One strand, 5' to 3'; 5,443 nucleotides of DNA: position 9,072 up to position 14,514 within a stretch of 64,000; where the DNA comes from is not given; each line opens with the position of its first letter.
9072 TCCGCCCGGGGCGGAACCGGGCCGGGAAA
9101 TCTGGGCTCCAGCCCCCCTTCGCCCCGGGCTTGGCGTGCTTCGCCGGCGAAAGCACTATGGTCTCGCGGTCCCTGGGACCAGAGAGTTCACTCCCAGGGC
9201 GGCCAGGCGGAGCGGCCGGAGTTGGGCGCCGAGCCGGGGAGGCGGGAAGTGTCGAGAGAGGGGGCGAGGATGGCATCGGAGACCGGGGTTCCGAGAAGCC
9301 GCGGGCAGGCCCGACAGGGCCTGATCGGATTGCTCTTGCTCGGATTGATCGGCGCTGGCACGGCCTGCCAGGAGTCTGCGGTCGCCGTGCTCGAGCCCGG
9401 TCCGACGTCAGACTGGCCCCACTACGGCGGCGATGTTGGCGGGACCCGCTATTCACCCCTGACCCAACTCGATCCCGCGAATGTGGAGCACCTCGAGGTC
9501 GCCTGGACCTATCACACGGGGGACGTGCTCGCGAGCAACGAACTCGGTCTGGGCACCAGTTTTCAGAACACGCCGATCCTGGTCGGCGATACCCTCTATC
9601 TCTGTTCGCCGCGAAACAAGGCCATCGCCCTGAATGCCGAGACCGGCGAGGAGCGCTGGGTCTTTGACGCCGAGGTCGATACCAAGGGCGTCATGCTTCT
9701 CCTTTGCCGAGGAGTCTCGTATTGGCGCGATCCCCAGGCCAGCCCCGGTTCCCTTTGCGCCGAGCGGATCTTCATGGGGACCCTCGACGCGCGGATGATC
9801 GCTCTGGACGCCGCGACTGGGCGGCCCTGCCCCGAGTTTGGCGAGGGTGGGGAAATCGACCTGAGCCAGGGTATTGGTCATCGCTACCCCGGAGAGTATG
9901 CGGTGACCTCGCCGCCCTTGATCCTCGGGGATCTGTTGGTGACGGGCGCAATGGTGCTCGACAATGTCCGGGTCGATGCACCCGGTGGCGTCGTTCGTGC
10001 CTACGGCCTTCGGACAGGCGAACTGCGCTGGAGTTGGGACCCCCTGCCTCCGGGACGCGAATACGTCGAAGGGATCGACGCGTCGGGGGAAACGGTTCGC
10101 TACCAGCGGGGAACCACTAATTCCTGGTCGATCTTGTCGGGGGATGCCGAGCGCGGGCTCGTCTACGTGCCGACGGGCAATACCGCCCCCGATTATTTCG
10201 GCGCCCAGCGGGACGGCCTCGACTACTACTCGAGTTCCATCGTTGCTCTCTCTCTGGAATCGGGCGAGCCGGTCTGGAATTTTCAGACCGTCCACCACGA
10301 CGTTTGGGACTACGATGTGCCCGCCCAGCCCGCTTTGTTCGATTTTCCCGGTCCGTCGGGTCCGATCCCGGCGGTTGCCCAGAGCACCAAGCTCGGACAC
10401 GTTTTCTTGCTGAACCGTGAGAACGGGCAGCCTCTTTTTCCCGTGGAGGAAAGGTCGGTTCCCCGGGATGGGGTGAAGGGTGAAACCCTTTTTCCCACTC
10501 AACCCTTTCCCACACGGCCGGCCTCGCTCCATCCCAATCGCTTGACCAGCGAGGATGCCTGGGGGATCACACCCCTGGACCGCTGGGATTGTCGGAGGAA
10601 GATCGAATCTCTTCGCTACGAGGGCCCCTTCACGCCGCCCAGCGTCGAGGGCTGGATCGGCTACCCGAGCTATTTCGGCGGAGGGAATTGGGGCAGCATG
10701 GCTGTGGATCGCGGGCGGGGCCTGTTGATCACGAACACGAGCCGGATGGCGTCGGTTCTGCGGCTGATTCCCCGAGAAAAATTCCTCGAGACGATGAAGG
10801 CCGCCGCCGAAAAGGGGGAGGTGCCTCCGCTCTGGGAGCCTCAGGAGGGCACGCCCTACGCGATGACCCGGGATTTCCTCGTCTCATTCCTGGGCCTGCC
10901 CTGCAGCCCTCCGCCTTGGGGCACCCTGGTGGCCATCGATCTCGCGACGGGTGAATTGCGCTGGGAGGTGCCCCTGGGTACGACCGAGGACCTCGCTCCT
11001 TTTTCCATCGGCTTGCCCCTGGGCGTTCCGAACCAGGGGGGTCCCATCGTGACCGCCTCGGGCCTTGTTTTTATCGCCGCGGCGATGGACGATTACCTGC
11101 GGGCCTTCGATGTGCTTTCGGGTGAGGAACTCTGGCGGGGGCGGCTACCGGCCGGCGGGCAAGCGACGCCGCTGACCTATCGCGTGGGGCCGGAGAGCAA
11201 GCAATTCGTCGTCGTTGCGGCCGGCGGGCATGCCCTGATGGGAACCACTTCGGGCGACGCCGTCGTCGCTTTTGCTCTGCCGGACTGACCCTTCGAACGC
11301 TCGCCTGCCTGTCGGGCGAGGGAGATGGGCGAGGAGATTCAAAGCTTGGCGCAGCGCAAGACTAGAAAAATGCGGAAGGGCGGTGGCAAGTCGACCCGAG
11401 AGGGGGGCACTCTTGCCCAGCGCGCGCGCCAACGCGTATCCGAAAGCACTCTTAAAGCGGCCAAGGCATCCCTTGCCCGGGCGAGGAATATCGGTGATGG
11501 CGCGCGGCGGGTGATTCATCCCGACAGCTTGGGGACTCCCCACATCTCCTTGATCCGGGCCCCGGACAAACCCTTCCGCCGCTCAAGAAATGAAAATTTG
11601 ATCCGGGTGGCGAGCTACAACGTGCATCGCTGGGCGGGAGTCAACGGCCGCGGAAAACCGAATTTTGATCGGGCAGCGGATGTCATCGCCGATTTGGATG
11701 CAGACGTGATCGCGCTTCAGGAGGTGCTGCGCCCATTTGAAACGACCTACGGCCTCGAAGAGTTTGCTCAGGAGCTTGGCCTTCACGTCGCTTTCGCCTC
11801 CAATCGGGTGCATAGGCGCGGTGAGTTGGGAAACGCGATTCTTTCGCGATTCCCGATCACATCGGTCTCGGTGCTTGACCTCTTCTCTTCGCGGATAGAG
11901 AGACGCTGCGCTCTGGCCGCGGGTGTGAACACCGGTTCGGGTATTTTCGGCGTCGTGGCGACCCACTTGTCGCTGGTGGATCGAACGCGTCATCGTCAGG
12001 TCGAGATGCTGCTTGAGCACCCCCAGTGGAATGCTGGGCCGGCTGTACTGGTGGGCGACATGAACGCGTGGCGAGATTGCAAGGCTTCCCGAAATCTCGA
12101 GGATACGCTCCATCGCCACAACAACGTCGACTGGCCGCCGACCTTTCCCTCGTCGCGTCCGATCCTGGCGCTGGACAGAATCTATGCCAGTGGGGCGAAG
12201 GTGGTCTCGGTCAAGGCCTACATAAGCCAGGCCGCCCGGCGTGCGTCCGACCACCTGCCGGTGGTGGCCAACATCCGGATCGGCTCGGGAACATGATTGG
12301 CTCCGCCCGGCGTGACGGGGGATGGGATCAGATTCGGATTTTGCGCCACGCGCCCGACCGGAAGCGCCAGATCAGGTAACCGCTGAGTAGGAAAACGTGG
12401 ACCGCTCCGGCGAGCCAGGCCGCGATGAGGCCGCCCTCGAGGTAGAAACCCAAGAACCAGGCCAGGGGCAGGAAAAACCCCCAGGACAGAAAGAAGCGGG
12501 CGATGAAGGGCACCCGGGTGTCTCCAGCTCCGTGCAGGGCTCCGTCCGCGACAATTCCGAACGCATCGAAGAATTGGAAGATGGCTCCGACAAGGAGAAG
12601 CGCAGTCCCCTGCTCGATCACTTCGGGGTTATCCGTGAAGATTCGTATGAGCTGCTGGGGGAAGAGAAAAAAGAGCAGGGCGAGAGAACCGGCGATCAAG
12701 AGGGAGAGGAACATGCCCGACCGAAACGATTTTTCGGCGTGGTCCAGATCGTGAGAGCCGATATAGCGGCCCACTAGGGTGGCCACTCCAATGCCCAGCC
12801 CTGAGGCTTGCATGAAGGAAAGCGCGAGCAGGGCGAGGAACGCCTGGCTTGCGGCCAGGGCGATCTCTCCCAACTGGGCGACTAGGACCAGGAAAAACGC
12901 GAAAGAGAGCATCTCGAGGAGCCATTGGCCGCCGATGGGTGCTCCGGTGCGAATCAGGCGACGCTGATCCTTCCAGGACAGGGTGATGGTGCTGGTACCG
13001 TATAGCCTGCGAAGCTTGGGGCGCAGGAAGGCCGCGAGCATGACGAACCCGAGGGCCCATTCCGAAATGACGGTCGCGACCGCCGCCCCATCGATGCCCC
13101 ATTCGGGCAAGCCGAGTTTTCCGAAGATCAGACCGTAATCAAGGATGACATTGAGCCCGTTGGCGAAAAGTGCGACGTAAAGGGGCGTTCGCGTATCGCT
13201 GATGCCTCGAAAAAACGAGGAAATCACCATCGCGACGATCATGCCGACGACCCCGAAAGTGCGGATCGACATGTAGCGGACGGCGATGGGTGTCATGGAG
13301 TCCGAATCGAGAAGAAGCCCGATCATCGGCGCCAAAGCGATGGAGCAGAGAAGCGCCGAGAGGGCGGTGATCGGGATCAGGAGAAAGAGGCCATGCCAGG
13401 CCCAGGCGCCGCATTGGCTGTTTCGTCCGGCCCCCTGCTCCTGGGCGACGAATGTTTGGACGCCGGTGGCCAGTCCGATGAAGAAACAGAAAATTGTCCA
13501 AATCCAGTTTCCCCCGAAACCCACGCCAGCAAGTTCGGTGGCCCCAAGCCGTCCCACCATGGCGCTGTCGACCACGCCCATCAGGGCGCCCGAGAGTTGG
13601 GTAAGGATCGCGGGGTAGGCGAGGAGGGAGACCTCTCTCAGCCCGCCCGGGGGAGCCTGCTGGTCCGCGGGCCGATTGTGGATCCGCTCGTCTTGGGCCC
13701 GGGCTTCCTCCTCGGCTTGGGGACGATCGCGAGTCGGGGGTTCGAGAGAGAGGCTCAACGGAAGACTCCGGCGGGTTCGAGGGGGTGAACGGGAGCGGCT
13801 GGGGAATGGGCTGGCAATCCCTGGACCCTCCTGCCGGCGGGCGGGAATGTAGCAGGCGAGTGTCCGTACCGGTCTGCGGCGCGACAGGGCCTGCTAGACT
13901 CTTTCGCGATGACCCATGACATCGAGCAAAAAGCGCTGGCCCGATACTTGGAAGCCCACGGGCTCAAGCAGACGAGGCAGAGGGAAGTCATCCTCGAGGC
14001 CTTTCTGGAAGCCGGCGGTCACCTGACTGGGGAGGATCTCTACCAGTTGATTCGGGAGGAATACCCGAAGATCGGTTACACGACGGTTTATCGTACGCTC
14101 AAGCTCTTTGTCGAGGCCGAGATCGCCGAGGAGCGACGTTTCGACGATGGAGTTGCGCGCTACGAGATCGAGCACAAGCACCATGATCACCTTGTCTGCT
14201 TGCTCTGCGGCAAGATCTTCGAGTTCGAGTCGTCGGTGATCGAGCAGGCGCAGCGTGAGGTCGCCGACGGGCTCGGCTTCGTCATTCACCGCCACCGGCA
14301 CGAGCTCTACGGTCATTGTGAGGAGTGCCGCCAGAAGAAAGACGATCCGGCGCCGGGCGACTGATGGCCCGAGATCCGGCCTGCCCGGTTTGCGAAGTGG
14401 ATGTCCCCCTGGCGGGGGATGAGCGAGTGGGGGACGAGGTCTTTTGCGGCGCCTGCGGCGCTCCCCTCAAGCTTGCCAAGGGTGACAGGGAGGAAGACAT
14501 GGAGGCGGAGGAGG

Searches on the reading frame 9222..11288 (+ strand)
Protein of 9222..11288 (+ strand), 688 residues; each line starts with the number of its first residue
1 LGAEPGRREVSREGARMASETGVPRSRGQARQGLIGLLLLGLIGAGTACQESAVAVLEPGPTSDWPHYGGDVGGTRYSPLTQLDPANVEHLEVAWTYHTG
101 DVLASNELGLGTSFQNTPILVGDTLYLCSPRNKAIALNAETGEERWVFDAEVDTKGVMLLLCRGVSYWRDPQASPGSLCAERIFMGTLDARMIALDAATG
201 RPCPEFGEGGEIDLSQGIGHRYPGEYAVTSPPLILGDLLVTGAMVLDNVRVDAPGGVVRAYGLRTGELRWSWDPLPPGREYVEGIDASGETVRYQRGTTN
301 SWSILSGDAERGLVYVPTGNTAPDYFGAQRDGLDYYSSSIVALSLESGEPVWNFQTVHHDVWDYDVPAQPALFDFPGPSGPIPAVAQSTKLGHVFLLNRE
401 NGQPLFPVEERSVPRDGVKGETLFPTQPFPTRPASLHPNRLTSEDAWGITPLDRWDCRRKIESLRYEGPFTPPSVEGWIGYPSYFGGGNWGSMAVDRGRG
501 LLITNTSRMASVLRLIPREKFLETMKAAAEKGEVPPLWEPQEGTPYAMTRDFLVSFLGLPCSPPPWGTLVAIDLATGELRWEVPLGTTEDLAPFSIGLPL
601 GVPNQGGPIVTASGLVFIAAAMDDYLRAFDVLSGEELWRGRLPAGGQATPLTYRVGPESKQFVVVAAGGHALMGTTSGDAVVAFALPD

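Call 43: search_protein_families(library=pfam, proteins=[window:9222-11288:+], max_evalue=0.00001)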
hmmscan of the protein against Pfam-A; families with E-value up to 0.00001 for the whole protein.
window:9222-11288:+ (688 aa): 2 families
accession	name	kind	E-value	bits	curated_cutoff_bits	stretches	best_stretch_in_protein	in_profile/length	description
PF01011.28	PQQ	-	1.7e-231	770.6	26.7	1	65-663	1-595/595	Glucose/ethanol/alcohol dehydrogenase, beta-propeller domain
PF13360.13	PQQ_2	-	8.7e-17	62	27.6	2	99-272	12-144/233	Outer membrane protein assembly factor BamB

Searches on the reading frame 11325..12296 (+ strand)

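Call 43: search_protein_families(library=pfam, proteins=[window:11325-12296:+], max_evalue=0.00001)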
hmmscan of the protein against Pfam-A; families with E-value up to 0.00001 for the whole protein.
window:11325-12296:+ (323 aa): 1 family
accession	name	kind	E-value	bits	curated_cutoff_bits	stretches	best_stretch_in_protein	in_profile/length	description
PF03372.29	Exo_endo_phos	-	7.1e-24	85.2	24.5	1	113-310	18-225/225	Endonuclease/Exonuclease/phosphatase family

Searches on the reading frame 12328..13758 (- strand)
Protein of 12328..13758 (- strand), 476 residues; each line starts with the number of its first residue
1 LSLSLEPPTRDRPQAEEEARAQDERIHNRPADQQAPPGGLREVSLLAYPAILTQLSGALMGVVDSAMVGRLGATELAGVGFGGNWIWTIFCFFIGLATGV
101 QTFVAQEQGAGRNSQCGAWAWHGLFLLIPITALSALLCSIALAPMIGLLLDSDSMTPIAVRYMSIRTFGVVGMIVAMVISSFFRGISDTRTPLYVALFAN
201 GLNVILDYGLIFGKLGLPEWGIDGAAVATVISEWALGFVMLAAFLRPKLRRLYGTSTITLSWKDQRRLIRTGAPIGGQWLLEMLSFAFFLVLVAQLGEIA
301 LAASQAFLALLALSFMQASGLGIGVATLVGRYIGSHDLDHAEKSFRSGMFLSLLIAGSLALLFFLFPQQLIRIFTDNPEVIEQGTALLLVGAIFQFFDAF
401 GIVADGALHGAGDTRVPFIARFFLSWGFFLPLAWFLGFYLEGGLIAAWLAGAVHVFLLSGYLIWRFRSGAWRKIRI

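Call 43: search_protein_families(library=pfam, proteins=[window:12328-13758:-], max_evalue=0.00001)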
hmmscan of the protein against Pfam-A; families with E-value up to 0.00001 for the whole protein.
window:12328-13758:- (476 aa): 1 family
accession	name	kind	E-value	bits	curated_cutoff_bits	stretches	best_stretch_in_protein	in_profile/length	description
PF01554.23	MatE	-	2.9e-61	206.3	24.9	2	49-208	1-160/161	MatE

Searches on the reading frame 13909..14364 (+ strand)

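Call 43: search_protein_families(library=pfam, proteins=[window:13909-14364:+], max_evalue=0.00001)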
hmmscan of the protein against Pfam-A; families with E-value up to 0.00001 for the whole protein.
window:13909-14364:+ (151 aa): 1 family
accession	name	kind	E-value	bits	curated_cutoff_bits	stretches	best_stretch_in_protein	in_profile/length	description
PF01475.25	FUR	-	8.3e-35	120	23.1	1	17-134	2-121/121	Ferric uptake regulator family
